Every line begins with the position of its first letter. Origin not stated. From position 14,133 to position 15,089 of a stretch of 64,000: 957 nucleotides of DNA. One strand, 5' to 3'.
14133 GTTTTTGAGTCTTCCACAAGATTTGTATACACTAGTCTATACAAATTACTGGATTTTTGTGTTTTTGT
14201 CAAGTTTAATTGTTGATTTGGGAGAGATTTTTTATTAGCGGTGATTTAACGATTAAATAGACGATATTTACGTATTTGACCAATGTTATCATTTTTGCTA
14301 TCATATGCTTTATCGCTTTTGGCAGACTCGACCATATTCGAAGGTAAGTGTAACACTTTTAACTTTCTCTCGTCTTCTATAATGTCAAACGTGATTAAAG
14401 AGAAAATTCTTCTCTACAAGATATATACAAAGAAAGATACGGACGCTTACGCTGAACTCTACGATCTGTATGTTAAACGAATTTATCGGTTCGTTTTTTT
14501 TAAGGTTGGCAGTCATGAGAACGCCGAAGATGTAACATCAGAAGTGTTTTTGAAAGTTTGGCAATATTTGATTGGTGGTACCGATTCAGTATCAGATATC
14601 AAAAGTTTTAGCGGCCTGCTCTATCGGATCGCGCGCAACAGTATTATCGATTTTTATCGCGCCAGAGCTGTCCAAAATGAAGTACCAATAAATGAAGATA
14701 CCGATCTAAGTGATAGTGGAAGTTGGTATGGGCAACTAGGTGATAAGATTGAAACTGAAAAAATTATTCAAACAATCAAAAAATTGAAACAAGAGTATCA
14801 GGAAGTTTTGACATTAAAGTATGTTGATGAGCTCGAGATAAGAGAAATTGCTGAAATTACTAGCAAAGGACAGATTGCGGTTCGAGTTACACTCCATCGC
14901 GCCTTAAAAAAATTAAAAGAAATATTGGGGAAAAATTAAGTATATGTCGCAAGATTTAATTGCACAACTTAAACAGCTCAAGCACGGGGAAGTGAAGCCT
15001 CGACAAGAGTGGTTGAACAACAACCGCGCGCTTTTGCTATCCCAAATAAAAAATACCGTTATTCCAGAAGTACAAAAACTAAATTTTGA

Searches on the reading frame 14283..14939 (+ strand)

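Call 62: search_protein_families(library=ncbifam, proteins=[window:14283-14939:+], max_evalue=1e-10)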
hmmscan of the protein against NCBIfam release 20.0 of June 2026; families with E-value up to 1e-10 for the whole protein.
window:14283-14939:+ (218 aa): 37 families (the best 25 are shown)
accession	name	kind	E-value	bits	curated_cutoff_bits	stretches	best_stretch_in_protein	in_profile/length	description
TIGR02952.1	Sig70_famx2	equivalog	8.2e-35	120.2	206.45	1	49-214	6-169/170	ECF subfamily RNA polymerase sigma factor, BldN family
NF058625.1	sigma_PG0214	equivalog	8.9e-26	90.6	130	1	65-216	15-162/170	GFO_1088 family ECF-type sigma factor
TIGR02937.1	sigma70-ECF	superfamily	8.6e-25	87.3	42.9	1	54-215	1-165/165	sigma-70 family RNA polymerase sigma factor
TIGR02950.1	SigM_subfam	subfamily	2.1e-24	86.2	147.95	1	58-215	4-158/159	RNA polymerase sigma factor, SigM family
TIGR02985.1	Sig70_bacteroi1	subfamily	1.4e-23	83.9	126.4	1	55-215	2-162/162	RNA polymerase sigma-70 factor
NF009166.1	PRK12513.1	equivalog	5.4e-23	81.7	206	1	44-216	12-187/193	RNA polymerase sigma factor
NF007223.0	PRK09641.1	equivalog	1.9e-20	73.5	209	1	46-216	10-185/187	RNA polymerase sigma factor SigW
TIGR02948.1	SigW_bacill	equivalog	4.3e-20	72.6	243.1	1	37-214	4-183/187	RNA polymerase sigma factor SigW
NF009171.0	PRK12518.1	equivalog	2.8e-18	66.4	208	1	48-216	21-185/191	RNA polymerase sigma factor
NF007226.0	PRK09644.1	equivalog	2.9e-18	66.5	199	1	58-216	5-158/166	RNA polymerase sigma factor SigM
NF007220.0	PRK09639.1-5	equivalog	3.3e-18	66.1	260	1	55-215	4-164/181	RNA polymerase sigma factor SigX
NF006930.0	PRK09415.1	subfamily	4.3e-18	65.8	198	1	51-217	13-177/179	RNA polymerase factor sigma C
NF007215.0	PRK09637.1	equivalog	6.5e-17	62.1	212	1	57-215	4-154/181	RNA polymerase sigma factor SigZ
NF009168.0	PRK12515.1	subfamily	1.3e-16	60.6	236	1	40-216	9-180/189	RNA polymerase sigma factor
TIGR02959.1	SigZ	equivalog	5.3e-16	58.9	168.65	1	61-215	2-148/170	RNA polymerase sigma factor SigZ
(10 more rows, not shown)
